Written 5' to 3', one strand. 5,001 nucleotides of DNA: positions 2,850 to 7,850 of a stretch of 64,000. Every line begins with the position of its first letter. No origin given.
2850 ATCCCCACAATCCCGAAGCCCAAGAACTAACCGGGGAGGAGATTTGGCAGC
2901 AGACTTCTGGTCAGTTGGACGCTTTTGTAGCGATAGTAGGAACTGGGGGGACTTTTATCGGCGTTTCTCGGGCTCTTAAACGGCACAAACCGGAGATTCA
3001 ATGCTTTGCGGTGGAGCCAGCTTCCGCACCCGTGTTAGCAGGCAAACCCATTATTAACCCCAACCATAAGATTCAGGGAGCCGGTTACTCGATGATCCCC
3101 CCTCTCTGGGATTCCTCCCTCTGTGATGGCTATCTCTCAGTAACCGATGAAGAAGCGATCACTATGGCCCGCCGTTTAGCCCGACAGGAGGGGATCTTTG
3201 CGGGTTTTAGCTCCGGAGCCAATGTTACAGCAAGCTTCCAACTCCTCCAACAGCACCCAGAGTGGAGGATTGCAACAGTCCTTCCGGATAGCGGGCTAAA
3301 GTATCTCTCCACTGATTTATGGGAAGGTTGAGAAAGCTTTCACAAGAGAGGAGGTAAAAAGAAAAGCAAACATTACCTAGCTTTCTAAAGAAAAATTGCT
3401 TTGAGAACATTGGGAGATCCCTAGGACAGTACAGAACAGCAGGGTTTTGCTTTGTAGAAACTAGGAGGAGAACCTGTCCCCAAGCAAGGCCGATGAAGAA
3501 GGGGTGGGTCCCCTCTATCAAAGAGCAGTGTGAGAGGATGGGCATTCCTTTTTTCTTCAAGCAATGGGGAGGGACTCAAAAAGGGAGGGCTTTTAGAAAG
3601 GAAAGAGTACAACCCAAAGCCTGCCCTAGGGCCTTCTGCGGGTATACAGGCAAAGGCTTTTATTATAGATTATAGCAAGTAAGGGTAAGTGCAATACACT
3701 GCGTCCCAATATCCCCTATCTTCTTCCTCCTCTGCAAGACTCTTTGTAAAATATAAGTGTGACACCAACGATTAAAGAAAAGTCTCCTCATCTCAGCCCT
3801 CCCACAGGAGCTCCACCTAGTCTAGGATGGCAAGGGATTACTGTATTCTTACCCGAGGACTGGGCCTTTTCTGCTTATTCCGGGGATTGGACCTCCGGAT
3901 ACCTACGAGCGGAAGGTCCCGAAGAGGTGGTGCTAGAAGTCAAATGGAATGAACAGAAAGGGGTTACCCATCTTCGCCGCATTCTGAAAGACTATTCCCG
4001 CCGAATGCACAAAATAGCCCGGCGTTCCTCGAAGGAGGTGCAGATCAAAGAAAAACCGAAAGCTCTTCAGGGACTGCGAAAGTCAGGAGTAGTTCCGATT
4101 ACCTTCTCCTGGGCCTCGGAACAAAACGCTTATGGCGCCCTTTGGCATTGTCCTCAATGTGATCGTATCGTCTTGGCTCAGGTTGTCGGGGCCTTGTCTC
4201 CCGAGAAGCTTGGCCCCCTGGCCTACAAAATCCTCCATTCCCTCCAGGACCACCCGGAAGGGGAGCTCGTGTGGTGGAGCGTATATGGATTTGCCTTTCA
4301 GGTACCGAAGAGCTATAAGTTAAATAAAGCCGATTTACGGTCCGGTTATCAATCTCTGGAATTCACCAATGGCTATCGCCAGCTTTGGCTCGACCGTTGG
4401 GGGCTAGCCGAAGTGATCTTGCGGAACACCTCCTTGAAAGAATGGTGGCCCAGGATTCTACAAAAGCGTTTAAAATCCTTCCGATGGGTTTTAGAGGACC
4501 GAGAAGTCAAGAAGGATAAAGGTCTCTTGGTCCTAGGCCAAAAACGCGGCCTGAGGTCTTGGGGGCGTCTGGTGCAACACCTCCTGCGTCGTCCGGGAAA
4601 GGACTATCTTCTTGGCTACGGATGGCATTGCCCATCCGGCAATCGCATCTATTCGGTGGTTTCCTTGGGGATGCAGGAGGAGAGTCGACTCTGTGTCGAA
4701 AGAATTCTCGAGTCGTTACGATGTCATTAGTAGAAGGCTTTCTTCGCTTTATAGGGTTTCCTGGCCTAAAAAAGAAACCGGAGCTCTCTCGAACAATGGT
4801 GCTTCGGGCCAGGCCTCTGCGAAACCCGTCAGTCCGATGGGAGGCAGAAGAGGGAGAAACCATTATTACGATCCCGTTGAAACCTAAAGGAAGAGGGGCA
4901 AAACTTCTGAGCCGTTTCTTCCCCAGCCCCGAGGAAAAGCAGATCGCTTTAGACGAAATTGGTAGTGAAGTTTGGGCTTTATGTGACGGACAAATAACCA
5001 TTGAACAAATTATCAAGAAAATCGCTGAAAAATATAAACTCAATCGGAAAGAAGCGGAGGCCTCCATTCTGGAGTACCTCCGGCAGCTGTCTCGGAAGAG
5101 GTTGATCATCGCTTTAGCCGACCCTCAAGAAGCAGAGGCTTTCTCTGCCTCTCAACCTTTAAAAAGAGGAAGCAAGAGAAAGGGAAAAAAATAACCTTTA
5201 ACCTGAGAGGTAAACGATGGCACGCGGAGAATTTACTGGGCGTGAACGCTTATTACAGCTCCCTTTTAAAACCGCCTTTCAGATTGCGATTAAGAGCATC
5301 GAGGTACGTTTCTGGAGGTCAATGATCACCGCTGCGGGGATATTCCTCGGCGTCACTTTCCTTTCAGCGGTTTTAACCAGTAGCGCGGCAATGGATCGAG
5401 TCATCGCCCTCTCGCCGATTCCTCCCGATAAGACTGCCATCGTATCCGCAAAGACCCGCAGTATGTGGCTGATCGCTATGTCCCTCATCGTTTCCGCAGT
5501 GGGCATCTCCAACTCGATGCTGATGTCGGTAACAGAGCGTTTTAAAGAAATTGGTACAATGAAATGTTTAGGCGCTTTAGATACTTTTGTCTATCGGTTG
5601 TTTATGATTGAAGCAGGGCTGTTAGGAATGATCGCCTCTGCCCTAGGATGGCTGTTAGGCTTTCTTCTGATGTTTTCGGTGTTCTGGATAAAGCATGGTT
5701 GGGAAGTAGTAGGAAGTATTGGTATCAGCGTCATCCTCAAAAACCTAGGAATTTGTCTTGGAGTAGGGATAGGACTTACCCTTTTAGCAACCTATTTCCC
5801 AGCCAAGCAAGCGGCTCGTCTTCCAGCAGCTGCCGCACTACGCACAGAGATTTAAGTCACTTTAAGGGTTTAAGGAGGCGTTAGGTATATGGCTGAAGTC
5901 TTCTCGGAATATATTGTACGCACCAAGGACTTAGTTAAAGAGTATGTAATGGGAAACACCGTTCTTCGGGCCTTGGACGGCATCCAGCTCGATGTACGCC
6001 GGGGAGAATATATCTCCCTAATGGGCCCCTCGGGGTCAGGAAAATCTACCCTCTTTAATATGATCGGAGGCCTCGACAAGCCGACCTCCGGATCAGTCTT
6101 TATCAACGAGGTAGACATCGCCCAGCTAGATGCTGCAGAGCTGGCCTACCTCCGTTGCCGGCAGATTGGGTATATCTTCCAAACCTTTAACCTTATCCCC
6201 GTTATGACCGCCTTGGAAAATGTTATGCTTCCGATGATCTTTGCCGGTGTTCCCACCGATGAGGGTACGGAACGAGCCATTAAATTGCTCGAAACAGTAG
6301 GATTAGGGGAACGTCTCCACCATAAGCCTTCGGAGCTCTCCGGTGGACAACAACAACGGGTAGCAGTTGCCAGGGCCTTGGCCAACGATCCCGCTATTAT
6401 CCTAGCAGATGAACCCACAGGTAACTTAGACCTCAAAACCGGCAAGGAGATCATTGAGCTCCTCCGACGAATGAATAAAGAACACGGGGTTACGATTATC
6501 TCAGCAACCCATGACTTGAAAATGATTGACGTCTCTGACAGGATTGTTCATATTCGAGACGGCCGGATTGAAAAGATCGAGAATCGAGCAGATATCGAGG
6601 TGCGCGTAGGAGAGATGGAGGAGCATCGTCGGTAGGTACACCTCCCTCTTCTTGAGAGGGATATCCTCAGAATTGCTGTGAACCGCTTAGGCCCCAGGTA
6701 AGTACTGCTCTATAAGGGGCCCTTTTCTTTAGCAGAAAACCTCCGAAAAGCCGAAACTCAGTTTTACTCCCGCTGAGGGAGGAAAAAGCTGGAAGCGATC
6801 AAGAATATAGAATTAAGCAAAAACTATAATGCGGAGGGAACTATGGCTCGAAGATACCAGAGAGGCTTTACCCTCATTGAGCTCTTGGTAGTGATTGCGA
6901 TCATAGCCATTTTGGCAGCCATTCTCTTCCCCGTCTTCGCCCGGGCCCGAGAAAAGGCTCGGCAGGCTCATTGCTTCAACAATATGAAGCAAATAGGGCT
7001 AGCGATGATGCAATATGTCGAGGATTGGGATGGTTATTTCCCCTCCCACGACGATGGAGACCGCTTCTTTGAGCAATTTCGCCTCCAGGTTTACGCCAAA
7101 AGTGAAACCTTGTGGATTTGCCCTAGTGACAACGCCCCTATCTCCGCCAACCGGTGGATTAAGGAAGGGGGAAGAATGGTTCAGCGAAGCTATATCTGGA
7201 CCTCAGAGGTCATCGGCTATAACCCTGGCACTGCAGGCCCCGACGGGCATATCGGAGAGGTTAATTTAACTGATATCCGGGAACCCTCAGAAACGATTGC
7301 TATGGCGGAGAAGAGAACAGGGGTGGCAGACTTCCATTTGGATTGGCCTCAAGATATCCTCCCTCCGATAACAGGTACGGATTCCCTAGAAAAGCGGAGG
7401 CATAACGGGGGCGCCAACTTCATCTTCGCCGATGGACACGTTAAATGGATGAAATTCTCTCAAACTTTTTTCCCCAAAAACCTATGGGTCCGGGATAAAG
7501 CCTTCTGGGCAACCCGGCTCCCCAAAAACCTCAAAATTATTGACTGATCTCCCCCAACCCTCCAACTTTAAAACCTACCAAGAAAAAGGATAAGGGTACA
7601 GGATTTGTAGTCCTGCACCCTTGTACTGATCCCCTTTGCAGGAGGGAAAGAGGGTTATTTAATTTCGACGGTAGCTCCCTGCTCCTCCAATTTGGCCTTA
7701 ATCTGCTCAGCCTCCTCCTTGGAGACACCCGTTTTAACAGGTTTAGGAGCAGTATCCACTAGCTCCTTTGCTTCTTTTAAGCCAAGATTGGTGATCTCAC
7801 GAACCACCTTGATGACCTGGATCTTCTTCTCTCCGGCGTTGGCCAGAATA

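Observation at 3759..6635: Orphan PqqD/RRE-like protein with a duplicated hypothetical protein and FtsX/ABC exporter, but no recognisable RiPP tailoring enzyme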

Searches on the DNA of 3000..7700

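Call 77: search_rna_families(source=window, start=3000, end=7700, threshold=evalue, max_evalue=1)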
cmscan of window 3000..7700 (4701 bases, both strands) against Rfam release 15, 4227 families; matches with E-value up to 1: 1.
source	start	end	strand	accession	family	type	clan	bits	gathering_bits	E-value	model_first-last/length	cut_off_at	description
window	3532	3601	+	RF03680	mir-9465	Gene; miRNA;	-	21.7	63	0.46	1-74/74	no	mir-9465 microRNA precursor family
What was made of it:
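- Tried and rejected: Only one chance-level hit appeared (call 77).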

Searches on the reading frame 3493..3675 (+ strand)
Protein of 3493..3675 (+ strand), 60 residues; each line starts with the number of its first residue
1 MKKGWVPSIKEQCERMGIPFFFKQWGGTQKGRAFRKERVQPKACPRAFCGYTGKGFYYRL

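Call 3: search_protein_families(library=pfam, proteins=[window:3493-3675:+], max_evalue=1)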
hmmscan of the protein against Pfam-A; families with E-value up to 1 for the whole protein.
window:3493-3675:+ (60 aa): 1 family
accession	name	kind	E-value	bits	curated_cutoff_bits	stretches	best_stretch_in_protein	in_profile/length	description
PF07505.17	DUF5131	-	5.3e-09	36.4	28.9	1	1-47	191-233/243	Protein of unknown function (DUF5131)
